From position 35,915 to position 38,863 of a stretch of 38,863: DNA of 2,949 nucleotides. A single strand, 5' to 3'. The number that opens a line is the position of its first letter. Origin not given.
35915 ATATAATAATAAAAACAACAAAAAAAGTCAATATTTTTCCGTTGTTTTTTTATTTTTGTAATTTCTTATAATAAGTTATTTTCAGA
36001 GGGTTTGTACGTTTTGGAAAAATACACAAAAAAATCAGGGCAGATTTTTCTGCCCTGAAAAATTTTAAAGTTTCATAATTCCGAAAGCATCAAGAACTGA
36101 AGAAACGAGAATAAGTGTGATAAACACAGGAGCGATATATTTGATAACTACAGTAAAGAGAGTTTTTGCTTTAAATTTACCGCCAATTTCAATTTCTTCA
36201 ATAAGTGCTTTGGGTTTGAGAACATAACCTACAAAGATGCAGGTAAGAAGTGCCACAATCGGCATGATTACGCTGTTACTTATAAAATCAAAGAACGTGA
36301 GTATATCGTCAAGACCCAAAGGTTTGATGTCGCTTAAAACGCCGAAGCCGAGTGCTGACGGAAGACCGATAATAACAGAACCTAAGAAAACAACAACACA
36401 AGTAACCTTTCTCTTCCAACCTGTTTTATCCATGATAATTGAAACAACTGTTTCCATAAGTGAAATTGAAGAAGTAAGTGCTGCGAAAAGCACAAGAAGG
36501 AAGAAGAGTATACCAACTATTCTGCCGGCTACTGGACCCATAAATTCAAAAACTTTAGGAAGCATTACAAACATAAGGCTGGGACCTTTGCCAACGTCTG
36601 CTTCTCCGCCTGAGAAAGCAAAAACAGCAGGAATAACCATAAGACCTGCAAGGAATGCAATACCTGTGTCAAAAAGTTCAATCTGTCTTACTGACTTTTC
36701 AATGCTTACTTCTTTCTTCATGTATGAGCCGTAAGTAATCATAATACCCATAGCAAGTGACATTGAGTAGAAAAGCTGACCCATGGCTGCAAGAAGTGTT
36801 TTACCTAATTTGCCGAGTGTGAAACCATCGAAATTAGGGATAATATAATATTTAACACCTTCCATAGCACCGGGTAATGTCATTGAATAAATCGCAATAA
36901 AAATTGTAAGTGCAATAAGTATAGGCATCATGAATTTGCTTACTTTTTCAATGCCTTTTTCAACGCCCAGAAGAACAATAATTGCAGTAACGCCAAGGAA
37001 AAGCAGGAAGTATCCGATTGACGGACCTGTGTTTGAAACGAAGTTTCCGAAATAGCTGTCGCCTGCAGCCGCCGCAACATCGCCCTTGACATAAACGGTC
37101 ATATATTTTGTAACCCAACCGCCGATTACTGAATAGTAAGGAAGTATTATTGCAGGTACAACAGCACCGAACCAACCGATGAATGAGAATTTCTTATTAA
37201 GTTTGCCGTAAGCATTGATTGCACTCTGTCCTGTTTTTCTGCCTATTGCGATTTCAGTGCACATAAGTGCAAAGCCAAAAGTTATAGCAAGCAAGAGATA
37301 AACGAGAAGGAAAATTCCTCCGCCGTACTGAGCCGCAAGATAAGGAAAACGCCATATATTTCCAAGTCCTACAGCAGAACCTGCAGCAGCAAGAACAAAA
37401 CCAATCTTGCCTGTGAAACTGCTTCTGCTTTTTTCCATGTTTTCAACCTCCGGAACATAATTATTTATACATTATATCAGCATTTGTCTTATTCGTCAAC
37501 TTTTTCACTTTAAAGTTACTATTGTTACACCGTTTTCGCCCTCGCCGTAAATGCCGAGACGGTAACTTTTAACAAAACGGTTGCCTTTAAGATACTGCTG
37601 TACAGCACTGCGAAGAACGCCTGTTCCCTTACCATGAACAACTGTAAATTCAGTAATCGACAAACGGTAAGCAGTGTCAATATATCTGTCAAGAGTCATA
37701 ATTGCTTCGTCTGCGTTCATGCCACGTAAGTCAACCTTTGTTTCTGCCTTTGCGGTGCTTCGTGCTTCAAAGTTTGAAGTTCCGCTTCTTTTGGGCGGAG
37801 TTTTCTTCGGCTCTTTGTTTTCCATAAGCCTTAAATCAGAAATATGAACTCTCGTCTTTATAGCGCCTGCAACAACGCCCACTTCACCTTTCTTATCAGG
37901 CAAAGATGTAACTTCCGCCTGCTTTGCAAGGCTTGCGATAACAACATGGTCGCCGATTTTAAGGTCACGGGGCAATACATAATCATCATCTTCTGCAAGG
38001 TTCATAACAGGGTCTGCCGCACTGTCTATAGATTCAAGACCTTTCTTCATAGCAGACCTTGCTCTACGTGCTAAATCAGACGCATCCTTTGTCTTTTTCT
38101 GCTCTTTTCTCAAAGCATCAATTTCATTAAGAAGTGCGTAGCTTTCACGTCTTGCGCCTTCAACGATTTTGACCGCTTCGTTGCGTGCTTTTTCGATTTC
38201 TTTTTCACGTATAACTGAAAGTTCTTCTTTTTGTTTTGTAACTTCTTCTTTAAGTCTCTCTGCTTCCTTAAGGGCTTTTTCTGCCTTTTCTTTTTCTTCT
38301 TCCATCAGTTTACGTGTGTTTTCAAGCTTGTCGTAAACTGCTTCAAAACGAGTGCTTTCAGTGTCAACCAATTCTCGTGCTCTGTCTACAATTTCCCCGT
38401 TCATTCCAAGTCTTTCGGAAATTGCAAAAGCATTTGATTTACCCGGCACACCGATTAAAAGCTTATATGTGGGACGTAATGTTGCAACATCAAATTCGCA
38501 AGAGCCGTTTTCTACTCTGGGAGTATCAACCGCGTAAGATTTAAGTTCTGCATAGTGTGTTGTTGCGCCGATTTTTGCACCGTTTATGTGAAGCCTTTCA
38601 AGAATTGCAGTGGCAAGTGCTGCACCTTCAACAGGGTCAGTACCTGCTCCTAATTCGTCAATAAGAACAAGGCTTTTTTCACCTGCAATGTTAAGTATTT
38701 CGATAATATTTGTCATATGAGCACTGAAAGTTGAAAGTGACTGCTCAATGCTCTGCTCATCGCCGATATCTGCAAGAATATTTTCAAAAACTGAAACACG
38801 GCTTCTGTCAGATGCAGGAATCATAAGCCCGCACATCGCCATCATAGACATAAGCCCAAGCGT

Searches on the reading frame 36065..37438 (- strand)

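Call 9: search_protein_families(library=pfam, proteins=[window:36065-37438:-], max_evalue=0.001)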
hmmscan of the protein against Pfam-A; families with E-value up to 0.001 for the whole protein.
window:36065-37438:- (457 aa): 1 family
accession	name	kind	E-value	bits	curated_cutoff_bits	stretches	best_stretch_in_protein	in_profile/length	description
PF00209.24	SNF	-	7.2e-59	200.3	27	2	144-449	180-482/524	Sodium:neurotransmitter symporter family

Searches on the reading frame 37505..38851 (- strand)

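Call 9: search_protein_families(library=pfam, proteins=[window:37505-38851:-], max_evalue=0.001)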
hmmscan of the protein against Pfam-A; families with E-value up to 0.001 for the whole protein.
window:37505-38851:- (448 aa): 3 families
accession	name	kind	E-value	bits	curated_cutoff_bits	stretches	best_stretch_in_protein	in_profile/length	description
PF01713.27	Smr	-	4.3e-26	91.3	25.7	1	373-448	1-77/77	Smr domain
PF00488.27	MutS_V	-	1.2e-24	87.7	30.2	1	2-162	22-184/188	MutS domain V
PF20297.4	MSSS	-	2.5e-10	40.3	26.8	1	299-340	1-42/42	MutS2 and Smr-associated SH3 domain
